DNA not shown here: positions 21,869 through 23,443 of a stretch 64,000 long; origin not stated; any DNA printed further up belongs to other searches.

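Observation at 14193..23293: Five radical SAM enzymes (2 B12-binding, 3 SPASM) embedded in an AglB glycosylation island as two B12-rSAM/SPASM pairs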

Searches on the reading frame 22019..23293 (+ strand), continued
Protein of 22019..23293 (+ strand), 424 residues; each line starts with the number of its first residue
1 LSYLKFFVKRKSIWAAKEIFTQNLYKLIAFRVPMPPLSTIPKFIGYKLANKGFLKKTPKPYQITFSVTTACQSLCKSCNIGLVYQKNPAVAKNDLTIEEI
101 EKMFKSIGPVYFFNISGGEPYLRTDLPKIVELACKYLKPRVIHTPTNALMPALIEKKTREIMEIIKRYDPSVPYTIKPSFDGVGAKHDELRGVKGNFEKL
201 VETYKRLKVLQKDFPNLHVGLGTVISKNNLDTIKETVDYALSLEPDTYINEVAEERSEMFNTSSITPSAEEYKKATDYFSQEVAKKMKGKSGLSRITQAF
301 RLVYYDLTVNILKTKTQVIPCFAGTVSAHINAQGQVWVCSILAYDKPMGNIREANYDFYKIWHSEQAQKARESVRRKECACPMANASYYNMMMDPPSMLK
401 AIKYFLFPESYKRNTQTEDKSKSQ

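Call 42: search_protein_families(library=ncbifam, proteins=[L051:4619-6511:+, L051:6508-7545:+, L051:7828-8970:+, L051:8967-9953:+, L051:9968-11116:+, L051:11130-11858:+, L051:11839-13839:+, L051:13824-14624:+, L027:7992-8912:+, L027:8953-9987:+], max_evalue=0.00001)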
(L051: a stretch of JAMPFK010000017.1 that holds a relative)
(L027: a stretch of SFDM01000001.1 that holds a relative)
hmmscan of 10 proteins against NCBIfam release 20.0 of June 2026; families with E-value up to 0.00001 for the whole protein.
L051:4619-6511:+ (630 aa): 0 families

L051:6508-7545:+ (345 aa): 8 families
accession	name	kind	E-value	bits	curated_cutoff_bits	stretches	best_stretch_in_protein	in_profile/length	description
TIGR04182.1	glyco_TIGR04182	equivalog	9.4e-29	100.7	325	1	4-296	3-286/293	S-layer glycoprotein N-glycosyltransferase AglJ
NF058614.1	PPMAGASynPpgS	equivalog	1.4e-17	63.9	370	1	5-196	4-194/226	polyprenyl-phospho-N-acetylgalactosaminyl synthase PpgS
NF047588.1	GlcsyltransPgfSStrep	equivalog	3.3e-13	49.5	500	1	1-181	1-180/308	glycosyltransferase PgfS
TIGR03937.1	PgaC_IcaA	equivalog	4.1e-09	35.9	422.3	1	5-93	49-136/407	poly-beta-1,6-N-acetyl-D-glucosamine synthase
NF041391.1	DPhHxTase_Halo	equivalog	4.9e-09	35.5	375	1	9-196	3-181/213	dolichyl-phosphate hexose transferase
NF007986.1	PRK10714.1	equivalog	3.1e-08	33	529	1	2-186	7-191/316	undecaprenyl-phosphate 4-deoxy-4-formamido-L-arabinose transferase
TIGR04283.1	glyco_like_mftF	equivalog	3.7e-06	26.7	182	1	5-66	3-61/221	TIGR04283 family arsenosugar biosynthesis glycosyltransferase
NF041875.1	EPS_EpsD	equivalog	9.8e-06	25.2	370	0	5-118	3-115/325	exopolysaccharide biosynthesis glycosyltransferase EpsD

L051:7828-8970:+ (380 aa): 19 families
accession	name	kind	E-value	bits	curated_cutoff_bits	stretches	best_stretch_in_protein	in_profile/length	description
TIGR03449.1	mycothiol_MshA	equivalog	1.3e-24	86.9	462.5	1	181-378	198-399/406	D-inositol-3-phosphate glycosyltransferase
TIGR04063.1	stp3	hypoth_equivalog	1.1e-21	77.2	442.05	1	183-366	192-374/397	TIGR04063 family PEP-CTERM/XrtA system glycosyltransferase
TIGR03999.1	thiol_BshA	equivalog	2.8e-21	75.9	273.7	1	187-376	181-367/375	N-acetyl-alpha-D-glucosaminyl L-malate synthase BshA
TIGR03088.1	stp2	hypoth_equivalog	6.2e-20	71.6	409.05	1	212-378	201-369/374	TIGR03088 family PEP-CTERM/XrtA system glycosyltransferase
NF047684.1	TeichurnBiosyTuaC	equivalog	2e-18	66.5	550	1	183-353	197-358/391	teichuronic acid biosynthesis protein TuaC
NF012028.0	PRK15484.1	subfamily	2.3e-18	66.5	618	1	183-379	171-375/380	lipopolysaccharide N-acetylglucosaminyltransferase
TIGR02095.1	glgA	subfamily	2.5e-18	66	328.45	1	184-375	271-470/477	glycogen/starch synthase, ADP-glucose type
TIGR02149.1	glgA_Coryne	subfamily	2.9e-18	66.2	302.4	1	141-374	135-382/391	glycogen synthase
NF053787.1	GlcN_PG_synth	equivalog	5.2e-17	61.7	480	1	190-374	182-351/361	N-acetylglucosaminyl phosphatidylglycerol synthase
NF041876.1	EPS_EpsE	equivalog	2.2e-16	60.1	400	1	212-353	221-365/389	exopolysaccharide biosynthesis GT4 family glycosyltransferase EpsE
NF038298.1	EPS_HpsO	equivalog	1.3e-14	53.8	575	1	113-360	109-360/388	hormogonium polysaccharide biosynthesis glycosyltransferase HpsO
TIGR04157.1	glyco_rSAM_CFB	subfamily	1.6e-11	43.9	400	1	186-333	208-350/406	TIGR04157 family glycosyltransferase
NF038295.1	EPS_HpsP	equivalog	3e-09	36.4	550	1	188-373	190-378/388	hormogonium polysaccharide biosynthesis glycosyltransferase HpsP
NF007640.0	PRK10307.1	subfamily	1.5e-08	34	276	1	184-351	208-374/411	WcaI family glycosyltransferase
NF041010.1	glycosy_Agl16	equivalog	3.5e-08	32.7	575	1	120-376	103-345/352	glycosylation protein Agl16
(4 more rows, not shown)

L051:8967-9953:+ (328 aa): 18 families
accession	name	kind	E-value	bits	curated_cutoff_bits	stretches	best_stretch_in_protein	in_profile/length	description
NF042422.1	oxyalk_red_OleD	equivalog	2.9e-25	89.3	580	1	1-319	1-326/329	2-alkyl-3-oxoalkanoate reductase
NF042423.1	oxyalk_red_Shew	equivalog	9.5e-24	84.1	580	1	2-316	10-330/331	2-alkyl-3-oxoalkanoate reductase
TIGR03466.1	HpnA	hypoth_equivalog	1.1e-23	83.6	367.65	1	2-324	2-324/327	hopanoid-associated sugar epimerase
TIGR04180.1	EDH_00030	hypoth_equivalog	6.2e-18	64.9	475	1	3-248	1-260/297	NAD-dependent 4,6-dehydratase LegB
TIGR01746.1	Thioester-redct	subfamily_domain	2.4e-16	59.9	213.35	2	2-38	1-38/371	thioester reductase domain-containing protein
TIGR01179.1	galE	equivalog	4.5e-15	55.3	262.3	1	2-163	1-172/332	UDP-glucose 4-epimerase GalE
TIGR02197.1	heptose_epim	equivalog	6.2e-15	55.2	274.6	1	3-178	1-181/316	ADP-glyceromanno-heptose 6-epimerase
TIGR01181.1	dTDP_gluc_dehyt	equivalog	1.4e-14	53.9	365.1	1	3-324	2-314/321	dTDP-glucose 4,6-dehydratase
TIGR01777.1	yfcH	hypoth_equivalog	8.6e-12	45.2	207.35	1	3-245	1-242/292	TIGR01777 family oxidoreductase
TIGR01214.1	rmlD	equivalog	1.4e-10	40.7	224.05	1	3-247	2-229/285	dTDP-4-dehydrorhamnose reductase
NF008872.0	PRK11908.1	equivalog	4.2e-10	39.2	294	1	2-233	3-259/349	bifunctional UDP-4-keto-pentose/UDP-xylose synthase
NF052578.1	StrlDmthSdmBMthl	equivalog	7.9e-10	39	600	1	1-183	1-185/328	sterol demethylase protein SdmB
NF047837.1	UDPAcbARedWbcJ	equivalog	2.2e-09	36.7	500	1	1-246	1-217/372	UDP-2-acetamido-2,6-beta-L-arabino-hexul-4-ose reductase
NF005998.1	PRK08125.1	equivalog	8.7e-09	34.3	777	1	2-171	317-497/649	bifunctional UDP-4-amino-4-deoxy-L-arabinose formyltransferase/UDP-glucuronic acid oxidase ArnA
NF043036.1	ErythonDh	equivalog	1.1e-08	34.7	325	1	1-155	1-167/321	D-erythronate dehydrogenase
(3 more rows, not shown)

L051:9968-11116:+ (382 aa): 35 families (the best 25 are shown)
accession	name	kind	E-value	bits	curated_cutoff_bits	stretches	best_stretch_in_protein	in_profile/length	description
TIGR04053.2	TIGR04053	equivalog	1.5e-20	73.8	395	1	28-218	5-181/366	TIGR04053 family radical SAM/SPASM domain-containing protein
NF050035.1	rSAM_WgK_link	exception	1.7e-17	63.5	650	1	29-215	7-176/367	radical SAM/SPASM peptide maturase WgkB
TIGR04545.1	rSAM_ahbD_hemeb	equivalog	3.7e-16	59.5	500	1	34-344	3-298/339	heme b synthase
TIGR04133.1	rSAM_w_lipo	hypoth_equivalog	1.9e-15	56.6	425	1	32-352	25-320/350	TIGR04133 family radical SAM/SPASM protein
TIGR04055.1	rSAM_NirJ2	equivalog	2.4e-15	56.9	500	1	34-351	3-292/326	putative heme d1 biosynthesis radical SAM protein NirJ2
NF033640.1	N_Twi_rSAM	subfamily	4.7e-15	55.6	170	1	26-255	106-338/398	twitch domain-containing radical SAM protein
TIGR03961.1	rSAM_PTO1314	hypoth_equivalog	7.9e-14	51.7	306.05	1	35-355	27-305/332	PTO1314 family radical SAM protein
TIGR04054.1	rSAM_NirJ1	equivalog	3.3e-13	49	650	1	32-212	37-199/387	putative heme d1 biosynthesis radical SAM protein NirJ1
TIGR04250.1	SCM_rSAM_ScmE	equivalog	7.3e-13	48.1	400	1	30-338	2-296/358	SynChlorMet cassette radical SAM/SPASM protein ScmE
NF047865.1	rSAM_PapB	equivalog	1.4e-11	44.2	340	1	32-328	4-286/330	PapB family radical SAM/SPASM ranthipeptide maturase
TIGR03978.1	rSAM_paired_1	equivalog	3.5e-11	42.5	370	1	36-216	88-263/466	His-Xaa-Ser system radical SAM maturase HxsB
NF045574.1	sacti_mat_StsB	exception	4.2e-11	42.3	625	1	32-219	97-265/466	StsB family radical SAM/SPASM domain sactipeptide maturase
TIGR03962.1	mycofact_rSAM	equivalog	2.4e-10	40.1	265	1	29-216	10-179/339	mycofactocin radical SAM maturase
TIGR03977.1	rSAM_pair_HxsC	equivalog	6e-10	38.5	267.9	1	37-211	31-191/292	His-Xaa-Ser system radical SAM maturase HxsC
TIGR04347.1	pseudo_SAM_Halo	equivalog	1.2e-09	37.9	525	1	34-220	41-209/390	TIGR04347 family pseudo-SAM/SPASM protein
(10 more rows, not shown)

L051:11130-11858:+ (242 aa): 0 families

L051:11839-13839:+ (666 aa): 5 families
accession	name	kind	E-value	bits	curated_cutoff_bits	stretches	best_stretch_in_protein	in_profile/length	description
TIGR02252.1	DREG-2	subfamily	6e-12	45.8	155.2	1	125-225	105-203/203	HAD hydrolase, REG-2-like, family IA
TIGR01549.1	HAD-SF-IA-v1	subfamily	3.9e-10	40.3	23.3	1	125-218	59-147/149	HAD-IA family hydrolase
TIGR02253.1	CTE7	subfamily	4.1e-08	33.3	169.75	1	114-223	83-191/221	TIGR02253 family HAD-type hydrolase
TIGR02254.1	YjjG_YfnB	equivalog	3.3e-07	30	159.9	1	134-240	106-209/223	YjjG family noncanonical pyrimidine nucleotidase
NF053830.1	RUBPPhHalo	equivalog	5.9e-07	29.4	330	1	129-223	107-200/234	ribulose-1,5-bisphosphate 5-phosphatase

L051:13824-14624:+ (266 aa): 11 families
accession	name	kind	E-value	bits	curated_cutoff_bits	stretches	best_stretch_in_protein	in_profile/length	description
TIGR04009.1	wcaE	equivalog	2.2e-19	69.7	369.2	1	8-218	3-211/248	colanic acid biosynthesis glycosyltransferase WcaE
NF047683.1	TeichurnBiosyTuaG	equivalog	3.6e-16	59.5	400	1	1-111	1-107/252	teichuronic acid biosynthesis protein TuaG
NF007482.0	PRK10073.1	equivalog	8.9e-14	51.2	423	1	2-105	2-101/334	glycosyltransferase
NF053739.1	GlytfEpsEBac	equivalog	2.6e-13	49.6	450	1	7-132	2-124/265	glycosyltransferase EpsE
NF050050.1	ProtGlycPglI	equivalog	4.4e-12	46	500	1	7-130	3-122/306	GalNAc(5)-diNAcBac-PP-undecaprenol beta-1,3-glucosyltransferase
TIGR03937.1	PgaC_IcaA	equivalog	1.2e-11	44.2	422.3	1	3-108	42-143/407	poly-beta-1,6-N-acetyl-D-glucosamine synthase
TIGR04283.1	glyco_like_mftF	equivalog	1.2e-09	38.1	182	1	9-190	2-174/221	TIGR04283 family arsenosugar biosynthesis glycosyltransferase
TIGR03111.1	glyc2_xrt_Gpos1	hypoth_equivalog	1.4e-07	30.7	363.95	1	4-110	47-151/439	TIGR03111 family XrtG-associated glycosyltransferase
NF038302.1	EPS_HpsE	equivalog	1.7e-06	27.3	300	1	8-97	3-94/307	hormogonium polysaccharide biosynthesis glycosyltransferase HpsE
NF041394.1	GtaseAglG_Halo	equivalog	2.1e-06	27.2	440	1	8-98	5-91/304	glucosyl-dolichyl phosphate glucuronosyltransferase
NF007453.0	PRK10018.1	equivalog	5.8e-06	26.2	382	1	8-105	8-102/280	colanic acid biosynthesis glycosyltransferase WcaA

L027:7992-8912:+ (306 aa): 0 families

L027:8953-9987:+ (344 aa): 0 families
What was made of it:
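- The SDR partner's best NCBIfam hits, all far below cut-off, are OleD and HpnA, the hopanoid-associated sugar epimerase (call 42).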

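Call 48: search_protein_families(library=pfam, alignment_id=A4, max_evalue=0.00001)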
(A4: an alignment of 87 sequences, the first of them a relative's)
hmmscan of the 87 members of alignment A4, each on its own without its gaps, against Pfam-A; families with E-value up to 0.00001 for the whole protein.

A. member 1, L016:2153-3112:+ (319 aa): 1 family
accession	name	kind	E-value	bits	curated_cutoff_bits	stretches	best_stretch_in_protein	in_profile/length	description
PF03706.18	LPG_synthase_TM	-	8e-13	48.9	33.4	1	35-292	26-296/302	Lysylphosphatidylglycerol synthase TM region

B. families by the number of members that match (of 87 scanned): 66 families (the first 25 are shown)
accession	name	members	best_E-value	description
PF04230.19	PS_pyruv_trans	10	2.6e-38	Polysaccharide pyruvyl transferase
PF02698.23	DUF218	8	1.5e-25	DUF218 domain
PF01370.27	Epimerase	7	6.8e-33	NAD dependent epimerase/dehydratase family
PF03706.18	LPG_synthase_TM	7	6.5e-26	Lysylphosphatidylglycerol synthase TM region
PF04321.23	RmlD_sub_bind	6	2.2e-17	RmlD substrate binding domain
PF16363.11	GDP_Man_Dehyd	5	1.1e-14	GDP-mannose 4,6 dehydratase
PF01073.25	3Beta_HSD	4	2.2e-23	3-beta hydroxysteroid dehydrogenase/isomerase family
PF08241.18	Methyltransf_11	4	2.6e-18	Methyltransferase domain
PF13460.12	NAD_binding_10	3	1.8e-21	NAD(P)H-binding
PF07993.18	NAD_binding_4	3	1.1e-17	Male sterility protein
PF13231.12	PMT_2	3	4.7e-11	Dolichyl-phosphate-mannose-protein mannosyltransferase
PF03977.18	OAD_beta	2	9.3e-162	Na+-transporting oxaloacetate decarboxylase beta subunit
PF03721.20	UDPG_MGDP_dh_N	2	7.6e-61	UDP-glucose/GDP-mannose dehydrogenase family, NAD binding domain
PF00984.24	UDPG_MGDP_dh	2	2.5e-37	UDP-glucose/GDP-mannose dehydrogenase family, central domain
PF00005.33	ABC_tran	2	7.7e-35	ABC transporter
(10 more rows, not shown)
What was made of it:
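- Tried and rejected: I repeated it with 87 (call 48).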

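Call 58: predict_structure(alignment_id=A2)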
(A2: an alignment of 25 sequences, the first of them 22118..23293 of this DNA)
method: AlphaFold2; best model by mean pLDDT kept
length: 391 residues; sequences in the alignment: 25
mean_pLDDT: 89.5   pTM: 0.89
mean pLDDT of the five models: 89.5, 88.5, 88.2, 87.5, 87.2
residues with pLDDT >= 90: 268; 70-90: 94; 50-70: 16; < 50: 13
segments of 3 or more residues with pLDDT < 50: 383-391
pLDDT, mean of each block of 10 residues (from residue 1): 68 91 91 94 89 93 98 96 93 98 97 96 99 98 96 96 98 98 96 93 93 90 71 92 88 82 90 93 89 93 75 87 97 91 79 84 94 85 46 42
secondary structure, 60 per line:
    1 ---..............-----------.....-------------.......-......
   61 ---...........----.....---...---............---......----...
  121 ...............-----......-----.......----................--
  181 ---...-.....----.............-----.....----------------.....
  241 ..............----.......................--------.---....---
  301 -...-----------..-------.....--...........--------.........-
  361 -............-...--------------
elements in order: H4-17 E29-33 H47-53 H55-60 H64-74 E79-83 H93-104 E108-113 H118-135 E141-146 H152-158 H163-178 E184-186 E188-192 H197-209 E215-219 H236-254 H259-281 E294-297 E302-304 H325-329 H332-342 H351-359 H362-373

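Call 60: fold_search(model_id=the predicted structure, library=pdb)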
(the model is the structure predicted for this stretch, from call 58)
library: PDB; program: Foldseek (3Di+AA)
matches with E <= 10: 1670; with E <= 0.001: 52
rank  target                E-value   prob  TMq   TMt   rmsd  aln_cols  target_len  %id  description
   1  6efn                  1.1e-11  1.00  0.54  0.55   4.3       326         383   17  Structure of a RiPP maturase, SkfB (released 2018-10-24)
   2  7vob                  2.6e-10  1.00  0.60  0.70   6.1       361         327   13  The crystal structure of a Radical SAM Enzyme BlsE involved in the Biosynthesis of Blasticidin S (released 2022-05-04)
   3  5wgg_A                2.6e-09  1.00  0.52  0.47   9.6       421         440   13  Structural Insights into Thioether Bond Formation in the Biosynthesis of Sactipeptides (released 2017-07-26)
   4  4k39_A                3.1e-09  1.00  0.55  0.59   7.4       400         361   14  Native anSMEcpe with bound AdoMet and Cp18Cys peptide (released 2013-05-08)
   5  4k36_B                4.5e-09  1.00  0.54  0.57   7.6       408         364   14  His6 tagged anSMEcpe with bound AdoMet (released 2013-05-08)
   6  4k38_A                7.8e-09  1.00  0.54  0.57   7.5       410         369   14  Native anSMEcpe with bound AdoMet and Kp18Cys peptide (released 2013-05-08)
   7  5v1s_A                9.7e-09  1.00  0.56  0.52   6.5       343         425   17  Crystal structure of Streptococcus suis SuiB bound to S-adenosylmethionine (released 2017-08-30)
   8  4k37_B                1.1e-08  1.00  0.56  0.60   7.3       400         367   14  Native anSMEcpe with bound AdoMet (released 2013-05-08)
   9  4k37_A                1.1e-08  1.00  0.55  0.59   7.4       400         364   14  Native anSMEcpe with bound AdoMet (released 2013-05-08)
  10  5v1t_A                1.2e-08  1.00  0.55  0.49   7.1       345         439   17  Crystal structure of Streptococcus suis SuiB bound to precursor peptide SuiA (released 2017-08-30)
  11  5v1q_A                1.3e-08  1.00  0.56  0.52   6.7       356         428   16  Crystal structure of Streptococcus suis SuiB (released 2017-08-30)
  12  8hzv_C                1.3e-08  1.00  0.51  0.43   8.5       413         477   15  The crystal structure of a Radical SAM Enzyme DesII (released 2024-07-10)
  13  5why_B                1.3e-08  1.00  0.54  0.51   8.7       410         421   15  Structural Insights into Thioether Bond Formation in the Biosynthesis of Sactipeptides (released 2017-07-26)
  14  4k36_A                2.4e-08  1.00  0.54  0.55   7.7       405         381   14  His6 tagged anSMEcpe with bound AdoMet (released 2013-05-08)
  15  8hzv_B                2.6e-08  1.00  0.48  0.41   8.5       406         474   15  The crystal structure of a Radical SAM Enzyme DesII (released 2024-07-10)
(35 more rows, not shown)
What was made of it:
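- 22118..23293 (+): SPb: twitch-type radical SAM protein (C38/C42/C45 plus auxiliary C288, C306, C346, C348), member of a very conserved cross-domain family. Top folds are SkfB, BlsE, CteB, anSME and DesII (calls 58, 60).
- On Twitch subfamily (one auxiliary cluster; BtrN, BlsE, SkfB, MoaA-like): Top fold hits are the twitch enzymes SkfB and BlsE (call 60).
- SPb matches BlsE (TM 0.60/0.70) and DesII among its top hits (call 60).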
